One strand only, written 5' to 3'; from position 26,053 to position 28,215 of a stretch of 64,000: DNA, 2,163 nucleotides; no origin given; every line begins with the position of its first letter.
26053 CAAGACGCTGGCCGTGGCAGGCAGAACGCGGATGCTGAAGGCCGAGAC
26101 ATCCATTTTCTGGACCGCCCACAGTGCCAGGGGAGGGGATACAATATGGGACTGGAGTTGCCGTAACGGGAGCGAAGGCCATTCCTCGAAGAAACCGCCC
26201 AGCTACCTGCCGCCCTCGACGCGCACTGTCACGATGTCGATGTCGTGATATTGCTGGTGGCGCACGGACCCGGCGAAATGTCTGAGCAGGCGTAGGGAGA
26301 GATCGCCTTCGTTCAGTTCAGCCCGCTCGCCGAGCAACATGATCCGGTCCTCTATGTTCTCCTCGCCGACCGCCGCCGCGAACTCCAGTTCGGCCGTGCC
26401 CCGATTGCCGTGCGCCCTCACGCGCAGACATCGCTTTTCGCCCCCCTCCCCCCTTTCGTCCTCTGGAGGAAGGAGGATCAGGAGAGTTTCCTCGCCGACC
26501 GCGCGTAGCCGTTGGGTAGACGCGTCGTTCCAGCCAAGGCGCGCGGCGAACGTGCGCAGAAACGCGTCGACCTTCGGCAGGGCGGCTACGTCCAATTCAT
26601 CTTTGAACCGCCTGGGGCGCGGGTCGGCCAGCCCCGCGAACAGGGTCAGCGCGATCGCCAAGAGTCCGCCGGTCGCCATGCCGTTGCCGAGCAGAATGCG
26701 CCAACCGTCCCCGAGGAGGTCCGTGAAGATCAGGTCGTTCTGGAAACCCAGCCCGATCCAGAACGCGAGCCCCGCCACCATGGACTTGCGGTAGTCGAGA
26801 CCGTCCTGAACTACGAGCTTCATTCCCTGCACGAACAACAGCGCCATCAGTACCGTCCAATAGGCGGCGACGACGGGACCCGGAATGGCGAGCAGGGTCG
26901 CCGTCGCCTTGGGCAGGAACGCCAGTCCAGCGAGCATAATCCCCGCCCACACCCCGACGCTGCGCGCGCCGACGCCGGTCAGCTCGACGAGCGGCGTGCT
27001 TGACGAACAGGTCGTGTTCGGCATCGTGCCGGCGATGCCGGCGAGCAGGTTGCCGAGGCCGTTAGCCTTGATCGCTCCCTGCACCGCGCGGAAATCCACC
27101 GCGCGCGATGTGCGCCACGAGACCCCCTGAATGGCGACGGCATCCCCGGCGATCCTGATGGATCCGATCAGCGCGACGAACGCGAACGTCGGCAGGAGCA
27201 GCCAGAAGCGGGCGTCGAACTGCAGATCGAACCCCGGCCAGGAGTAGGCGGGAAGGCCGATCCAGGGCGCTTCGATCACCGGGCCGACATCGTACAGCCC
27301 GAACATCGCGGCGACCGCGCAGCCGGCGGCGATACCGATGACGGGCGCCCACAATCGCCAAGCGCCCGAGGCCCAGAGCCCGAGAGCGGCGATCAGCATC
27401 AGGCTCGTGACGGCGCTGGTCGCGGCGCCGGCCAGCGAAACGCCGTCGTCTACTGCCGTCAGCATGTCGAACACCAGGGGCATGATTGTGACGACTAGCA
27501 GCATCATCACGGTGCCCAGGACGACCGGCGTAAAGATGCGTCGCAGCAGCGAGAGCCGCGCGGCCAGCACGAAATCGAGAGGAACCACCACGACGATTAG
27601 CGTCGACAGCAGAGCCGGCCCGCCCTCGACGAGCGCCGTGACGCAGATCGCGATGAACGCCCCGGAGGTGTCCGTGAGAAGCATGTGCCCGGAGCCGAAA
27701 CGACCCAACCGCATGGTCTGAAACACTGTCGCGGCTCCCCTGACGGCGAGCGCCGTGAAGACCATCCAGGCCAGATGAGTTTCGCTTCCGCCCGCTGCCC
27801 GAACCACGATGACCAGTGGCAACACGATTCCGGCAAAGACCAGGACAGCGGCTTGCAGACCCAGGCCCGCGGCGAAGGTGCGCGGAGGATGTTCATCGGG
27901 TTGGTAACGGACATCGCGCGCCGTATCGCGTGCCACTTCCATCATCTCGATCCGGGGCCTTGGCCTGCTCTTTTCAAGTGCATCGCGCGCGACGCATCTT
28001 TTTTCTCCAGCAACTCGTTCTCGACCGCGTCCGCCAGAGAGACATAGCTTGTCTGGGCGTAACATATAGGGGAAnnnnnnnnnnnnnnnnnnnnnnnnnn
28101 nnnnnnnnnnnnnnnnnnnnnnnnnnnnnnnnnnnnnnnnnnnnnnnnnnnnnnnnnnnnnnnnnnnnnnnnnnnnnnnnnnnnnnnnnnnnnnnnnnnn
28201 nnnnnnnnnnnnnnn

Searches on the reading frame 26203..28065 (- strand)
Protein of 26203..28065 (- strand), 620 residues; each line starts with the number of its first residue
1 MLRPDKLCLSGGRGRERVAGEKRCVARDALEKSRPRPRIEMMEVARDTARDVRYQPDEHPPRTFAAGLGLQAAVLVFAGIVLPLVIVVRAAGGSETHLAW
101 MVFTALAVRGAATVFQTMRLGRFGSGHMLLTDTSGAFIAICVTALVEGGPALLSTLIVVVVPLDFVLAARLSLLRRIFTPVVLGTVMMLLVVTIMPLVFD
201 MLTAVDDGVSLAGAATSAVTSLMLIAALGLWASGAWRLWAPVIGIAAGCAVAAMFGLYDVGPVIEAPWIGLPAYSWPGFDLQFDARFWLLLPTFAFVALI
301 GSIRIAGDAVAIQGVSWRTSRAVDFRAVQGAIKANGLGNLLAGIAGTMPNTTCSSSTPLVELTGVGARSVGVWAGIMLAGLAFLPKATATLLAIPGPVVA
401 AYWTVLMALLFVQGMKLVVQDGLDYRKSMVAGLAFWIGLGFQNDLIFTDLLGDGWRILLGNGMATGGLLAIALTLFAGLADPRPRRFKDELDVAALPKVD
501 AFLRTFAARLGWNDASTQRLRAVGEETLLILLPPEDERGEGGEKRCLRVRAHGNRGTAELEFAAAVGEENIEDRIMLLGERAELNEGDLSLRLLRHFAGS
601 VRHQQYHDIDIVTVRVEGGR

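Call 6: search_protein_families(library=pfam, proteins=[window:26203-28065:-], max_evalue=0.001)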
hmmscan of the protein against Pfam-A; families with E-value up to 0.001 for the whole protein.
window:26203-28065:- (620 aa): 1 family
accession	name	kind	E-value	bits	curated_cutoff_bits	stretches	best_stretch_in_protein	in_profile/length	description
PF00860.26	Xan_ur_permease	-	1.8e-37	129.4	27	1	68-440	6-382/389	Permease family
